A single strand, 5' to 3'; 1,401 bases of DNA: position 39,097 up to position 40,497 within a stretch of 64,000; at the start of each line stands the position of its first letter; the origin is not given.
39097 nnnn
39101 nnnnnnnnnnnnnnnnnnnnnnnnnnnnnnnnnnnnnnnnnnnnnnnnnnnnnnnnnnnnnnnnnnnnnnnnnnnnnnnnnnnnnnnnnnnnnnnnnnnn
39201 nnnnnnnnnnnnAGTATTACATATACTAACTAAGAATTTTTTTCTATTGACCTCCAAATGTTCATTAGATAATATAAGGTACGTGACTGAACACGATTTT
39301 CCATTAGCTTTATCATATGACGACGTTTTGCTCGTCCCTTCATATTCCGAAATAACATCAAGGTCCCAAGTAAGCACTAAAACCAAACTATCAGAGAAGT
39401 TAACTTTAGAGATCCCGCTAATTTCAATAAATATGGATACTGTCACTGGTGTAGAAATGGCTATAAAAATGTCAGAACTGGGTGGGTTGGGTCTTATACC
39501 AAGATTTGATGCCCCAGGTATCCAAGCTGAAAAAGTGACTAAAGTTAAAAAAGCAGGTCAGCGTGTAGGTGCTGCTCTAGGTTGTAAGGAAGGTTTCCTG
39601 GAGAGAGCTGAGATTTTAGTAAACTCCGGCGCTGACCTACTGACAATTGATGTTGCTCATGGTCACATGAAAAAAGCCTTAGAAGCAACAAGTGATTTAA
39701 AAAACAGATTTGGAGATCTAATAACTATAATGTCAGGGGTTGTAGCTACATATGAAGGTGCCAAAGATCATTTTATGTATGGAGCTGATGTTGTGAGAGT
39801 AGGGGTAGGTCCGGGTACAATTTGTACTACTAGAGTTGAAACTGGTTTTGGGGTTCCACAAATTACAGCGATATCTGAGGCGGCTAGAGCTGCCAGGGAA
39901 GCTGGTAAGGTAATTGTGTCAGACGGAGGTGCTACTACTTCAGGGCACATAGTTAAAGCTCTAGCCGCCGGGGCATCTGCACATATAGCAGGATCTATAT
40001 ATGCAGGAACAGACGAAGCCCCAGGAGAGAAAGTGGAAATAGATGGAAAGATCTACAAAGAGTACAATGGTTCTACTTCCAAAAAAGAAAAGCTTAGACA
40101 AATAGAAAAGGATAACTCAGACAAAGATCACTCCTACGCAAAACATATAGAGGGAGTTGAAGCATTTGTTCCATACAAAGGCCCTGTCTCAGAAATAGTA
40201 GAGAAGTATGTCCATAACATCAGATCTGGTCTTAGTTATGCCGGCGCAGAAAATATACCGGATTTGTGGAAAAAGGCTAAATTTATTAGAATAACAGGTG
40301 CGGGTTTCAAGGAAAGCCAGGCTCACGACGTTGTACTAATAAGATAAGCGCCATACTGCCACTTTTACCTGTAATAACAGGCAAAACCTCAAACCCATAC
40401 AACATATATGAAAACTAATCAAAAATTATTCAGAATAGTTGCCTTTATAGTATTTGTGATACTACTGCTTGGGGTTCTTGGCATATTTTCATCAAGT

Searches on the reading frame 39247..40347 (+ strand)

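Call 86: search_protein_families(library=pfam, proteins=[window:39247-40347:+], max_evalue=0.00001)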
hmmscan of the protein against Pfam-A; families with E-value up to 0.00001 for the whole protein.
window:39247-40347:+ (366 aa): 1 family
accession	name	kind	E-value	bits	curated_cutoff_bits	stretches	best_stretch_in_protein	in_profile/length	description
PF00478.31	IMPDH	-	1.9e-108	363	25.6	1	21-360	1-345/345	IMP dehydrogenase / GMP reductase domain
